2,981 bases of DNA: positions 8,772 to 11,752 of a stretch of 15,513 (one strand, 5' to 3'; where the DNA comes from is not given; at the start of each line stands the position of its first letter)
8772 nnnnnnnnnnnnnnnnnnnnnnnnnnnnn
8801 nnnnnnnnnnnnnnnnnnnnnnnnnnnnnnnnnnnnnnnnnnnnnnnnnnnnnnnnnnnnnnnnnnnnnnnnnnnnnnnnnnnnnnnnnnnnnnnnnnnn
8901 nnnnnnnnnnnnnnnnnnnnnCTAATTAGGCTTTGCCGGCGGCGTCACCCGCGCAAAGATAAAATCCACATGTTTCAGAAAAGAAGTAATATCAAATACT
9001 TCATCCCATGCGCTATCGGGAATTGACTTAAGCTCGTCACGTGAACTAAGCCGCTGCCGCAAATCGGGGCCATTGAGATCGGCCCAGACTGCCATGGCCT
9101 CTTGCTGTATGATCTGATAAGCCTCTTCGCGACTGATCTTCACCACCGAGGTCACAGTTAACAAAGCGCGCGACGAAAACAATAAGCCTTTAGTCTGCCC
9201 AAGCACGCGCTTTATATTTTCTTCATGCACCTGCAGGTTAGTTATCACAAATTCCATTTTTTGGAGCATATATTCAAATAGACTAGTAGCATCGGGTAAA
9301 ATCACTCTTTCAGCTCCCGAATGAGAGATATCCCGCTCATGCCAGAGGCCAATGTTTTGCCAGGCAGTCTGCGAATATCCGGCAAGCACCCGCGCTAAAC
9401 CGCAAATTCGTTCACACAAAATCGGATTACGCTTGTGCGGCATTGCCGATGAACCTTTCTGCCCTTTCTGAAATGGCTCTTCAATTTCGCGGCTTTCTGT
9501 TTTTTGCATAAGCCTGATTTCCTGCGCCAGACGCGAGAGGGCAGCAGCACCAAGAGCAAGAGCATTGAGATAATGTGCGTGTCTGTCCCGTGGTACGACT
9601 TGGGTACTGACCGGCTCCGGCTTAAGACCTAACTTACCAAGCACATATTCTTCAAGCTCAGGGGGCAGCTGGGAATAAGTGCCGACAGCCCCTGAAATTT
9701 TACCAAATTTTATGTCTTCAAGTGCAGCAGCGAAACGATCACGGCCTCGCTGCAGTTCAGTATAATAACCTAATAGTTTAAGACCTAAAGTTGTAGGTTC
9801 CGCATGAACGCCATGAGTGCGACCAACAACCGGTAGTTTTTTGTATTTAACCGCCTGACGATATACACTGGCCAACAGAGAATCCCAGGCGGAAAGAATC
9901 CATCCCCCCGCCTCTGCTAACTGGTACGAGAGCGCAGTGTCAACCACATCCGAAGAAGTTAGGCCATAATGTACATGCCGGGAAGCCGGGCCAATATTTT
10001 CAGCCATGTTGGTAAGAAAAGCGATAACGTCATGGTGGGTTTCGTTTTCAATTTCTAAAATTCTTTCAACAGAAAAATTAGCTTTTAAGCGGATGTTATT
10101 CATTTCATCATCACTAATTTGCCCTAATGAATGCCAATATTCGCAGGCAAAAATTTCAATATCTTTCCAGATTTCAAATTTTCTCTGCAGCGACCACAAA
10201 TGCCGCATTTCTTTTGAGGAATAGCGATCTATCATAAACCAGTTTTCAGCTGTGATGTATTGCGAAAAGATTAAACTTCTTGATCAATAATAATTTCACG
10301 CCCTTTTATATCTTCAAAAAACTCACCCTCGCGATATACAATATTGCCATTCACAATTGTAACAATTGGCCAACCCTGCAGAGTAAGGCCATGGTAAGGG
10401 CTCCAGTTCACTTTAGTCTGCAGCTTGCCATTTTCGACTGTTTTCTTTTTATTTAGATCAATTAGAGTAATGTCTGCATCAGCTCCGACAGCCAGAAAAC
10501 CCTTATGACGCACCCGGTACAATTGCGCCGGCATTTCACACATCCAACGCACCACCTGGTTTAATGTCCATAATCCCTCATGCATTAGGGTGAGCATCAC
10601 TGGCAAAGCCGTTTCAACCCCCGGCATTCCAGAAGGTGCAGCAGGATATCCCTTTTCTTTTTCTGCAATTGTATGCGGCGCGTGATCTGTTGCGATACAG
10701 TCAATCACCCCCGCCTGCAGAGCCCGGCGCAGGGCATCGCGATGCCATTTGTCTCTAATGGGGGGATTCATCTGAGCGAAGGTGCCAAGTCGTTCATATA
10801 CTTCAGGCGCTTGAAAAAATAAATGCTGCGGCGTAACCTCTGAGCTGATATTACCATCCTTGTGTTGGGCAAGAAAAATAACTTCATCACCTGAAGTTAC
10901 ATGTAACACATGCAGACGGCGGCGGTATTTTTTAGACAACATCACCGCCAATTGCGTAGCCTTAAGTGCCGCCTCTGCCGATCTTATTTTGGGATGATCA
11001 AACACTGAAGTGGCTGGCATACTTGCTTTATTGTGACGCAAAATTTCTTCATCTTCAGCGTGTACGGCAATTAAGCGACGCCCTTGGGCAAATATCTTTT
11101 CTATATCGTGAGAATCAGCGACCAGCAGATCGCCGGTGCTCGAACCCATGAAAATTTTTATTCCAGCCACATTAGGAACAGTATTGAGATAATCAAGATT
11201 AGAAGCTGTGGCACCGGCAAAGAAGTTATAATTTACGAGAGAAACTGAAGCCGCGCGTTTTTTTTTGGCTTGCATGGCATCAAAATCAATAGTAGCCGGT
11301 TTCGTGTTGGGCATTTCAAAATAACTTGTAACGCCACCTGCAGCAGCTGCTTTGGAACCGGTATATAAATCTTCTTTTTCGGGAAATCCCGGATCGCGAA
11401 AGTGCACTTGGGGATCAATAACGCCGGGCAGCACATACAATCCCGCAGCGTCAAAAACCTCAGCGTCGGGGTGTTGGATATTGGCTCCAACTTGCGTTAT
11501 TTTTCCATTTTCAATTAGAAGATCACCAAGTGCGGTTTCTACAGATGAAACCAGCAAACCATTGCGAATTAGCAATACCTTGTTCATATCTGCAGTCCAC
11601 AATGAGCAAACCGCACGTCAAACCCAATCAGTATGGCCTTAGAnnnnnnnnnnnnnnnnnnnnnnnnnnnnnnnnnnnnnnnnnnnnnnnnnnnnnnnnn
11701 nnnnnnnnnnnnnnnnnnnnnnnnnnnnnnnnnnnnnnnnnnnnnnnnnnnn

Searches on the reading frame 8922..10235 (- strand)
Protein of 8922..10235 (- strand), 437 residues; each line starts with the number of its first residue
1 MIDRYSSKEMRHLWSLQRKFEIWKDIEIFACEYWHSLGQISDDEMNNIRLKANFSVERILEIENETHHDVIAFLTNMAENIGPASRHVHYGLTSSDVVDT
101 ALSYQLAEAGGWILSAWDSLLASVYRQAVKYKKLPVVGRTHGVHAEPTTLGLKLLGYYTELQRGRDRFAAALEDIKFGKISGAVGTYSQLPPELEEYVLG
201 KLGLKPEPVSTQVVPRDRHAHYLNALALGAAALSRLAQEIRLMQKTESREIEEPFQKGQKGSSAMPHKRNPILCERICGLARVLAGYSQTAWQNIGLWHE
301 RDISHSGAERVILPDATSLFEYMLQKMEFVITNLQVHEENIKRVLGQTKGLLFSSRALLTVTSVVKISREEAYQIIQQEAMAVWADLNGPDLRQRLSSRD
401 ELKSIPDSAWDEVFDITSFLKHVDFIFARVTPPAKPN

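Call 61: search_protein_families(library=pfam, proteins=[window:8922-10235:-], max_evalue=0.00001)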
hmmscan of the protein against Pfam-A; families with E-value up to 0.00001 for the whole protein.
window:8922-10235:- (437 aa): 2 families
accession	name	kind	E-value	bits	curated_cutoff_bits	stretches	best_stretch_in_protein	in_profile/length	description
PF00206.25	Lyase_1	-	3.1e-55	188.2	27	1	17-284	19-310/312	Lyase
PF10397.14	ADSL_C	-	1.2e-14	54.9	32.7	1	350-430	1-79/79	Adenylosuccinate lyase C-terminus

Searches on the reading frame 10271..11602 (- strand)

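Call 61: search_protein_families(library=pfam, proteins=[window:10271-11602:-], max_evalue=0.00001)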
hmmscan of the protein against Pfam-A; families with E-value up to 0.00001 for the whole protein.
window:10271-11602:- (443 aa): 2 families
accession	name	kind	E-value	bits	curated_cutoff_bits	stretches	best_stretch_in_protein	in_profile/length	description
PF01979.26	Amidohydro_1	-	5.3e-21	75.7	25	1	56-422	1-345/345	Amidohydrolase family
PF07969.17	Amidohydro_3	-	1.6e-09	38.2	29.7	1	259-423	336-472/472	Amidohydrolase family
